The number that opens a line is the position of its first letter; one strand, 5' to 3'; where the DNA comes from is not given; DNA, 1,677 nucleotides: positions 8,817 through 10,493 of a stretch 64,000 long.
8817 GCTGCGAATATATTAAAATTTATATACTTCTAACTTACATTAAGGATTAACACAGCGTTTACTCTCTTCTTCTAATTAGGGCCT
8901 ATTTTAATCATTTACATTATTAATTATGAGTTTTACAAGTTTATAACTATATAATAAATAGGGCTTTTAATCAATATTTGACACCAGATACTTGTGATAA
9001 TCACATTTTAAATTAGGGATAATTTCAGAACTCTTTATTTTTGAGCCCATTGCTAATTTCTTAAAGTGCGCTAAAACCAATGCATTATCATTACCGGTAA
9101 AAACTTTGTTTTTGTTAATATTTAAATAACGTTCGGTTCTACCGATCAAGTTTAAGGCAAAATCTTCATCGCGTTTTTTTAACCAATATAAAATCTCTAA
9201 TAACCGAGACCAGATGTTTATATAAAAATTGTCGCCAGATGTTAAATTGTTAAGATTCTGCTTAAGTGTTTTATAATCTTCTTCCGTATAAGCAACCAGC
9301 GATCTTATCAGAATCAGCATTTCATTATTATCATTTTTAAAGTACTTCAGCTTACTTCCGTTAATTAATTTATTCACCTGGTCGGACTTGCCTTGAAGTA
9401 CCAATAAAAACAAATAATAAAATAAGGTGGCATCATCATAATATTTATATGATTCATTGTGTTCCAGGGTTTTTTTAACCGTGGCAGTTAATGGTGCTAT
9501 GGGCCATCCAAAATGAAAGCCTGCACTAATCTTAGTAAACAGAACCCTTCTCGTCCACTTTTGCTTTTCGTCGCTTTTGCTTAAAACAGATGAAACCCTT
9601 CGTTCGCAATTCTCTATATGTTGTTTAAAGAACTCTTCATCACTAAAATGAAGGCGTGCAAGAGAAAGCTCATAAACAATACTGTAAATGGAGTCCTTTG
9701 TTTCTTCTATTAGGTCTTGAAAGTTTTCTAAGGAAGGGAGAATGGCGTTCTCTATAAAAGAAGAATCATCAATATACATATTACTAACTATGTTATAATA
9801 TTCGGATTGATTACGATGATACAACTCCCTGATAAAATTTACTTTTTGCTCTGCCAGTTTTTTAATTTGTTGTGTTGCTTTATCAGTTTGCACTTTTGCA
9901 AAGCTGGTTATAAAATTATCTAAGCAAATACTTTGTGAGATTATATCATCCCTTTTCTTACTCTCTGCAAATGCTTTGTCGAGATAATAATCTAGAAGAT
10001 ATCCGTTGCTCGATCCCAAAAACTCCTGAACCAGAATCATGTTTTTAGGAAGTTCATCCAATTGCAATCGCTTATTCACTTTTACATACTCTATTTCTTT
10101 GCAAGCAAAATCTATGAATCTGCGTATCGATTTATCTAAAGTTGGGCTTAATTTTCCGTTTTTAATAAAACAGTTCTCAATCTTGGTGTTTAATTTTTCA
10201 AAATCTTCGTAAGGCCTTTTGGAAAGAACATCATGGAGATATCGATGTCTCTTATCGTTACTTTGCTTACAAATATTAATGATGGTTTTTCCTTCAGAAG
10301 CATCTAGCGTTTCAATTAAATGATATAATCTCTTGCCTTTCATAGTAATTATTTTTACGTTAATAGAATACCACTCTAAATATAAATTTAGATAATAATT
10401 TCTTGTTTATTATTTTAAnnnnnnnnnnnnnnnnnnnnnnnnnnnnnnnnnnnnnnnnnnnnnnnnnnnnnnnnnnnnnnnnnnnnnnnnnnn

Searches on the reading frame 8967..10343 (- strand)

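Call 19: search_protein_families(library=pfam, proteins=[window:8967-10343:-])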
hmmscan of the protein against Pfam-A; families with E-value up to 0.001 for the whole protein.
window:8967-10343:- (458 aa): 1 family
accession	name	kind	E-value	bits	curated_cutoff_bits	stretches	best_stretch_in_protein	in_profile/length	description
PF07739.18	TipAS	-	0.00035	21.5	23.8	0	146-199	42-98/117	TipAS antibiotic-recognition domain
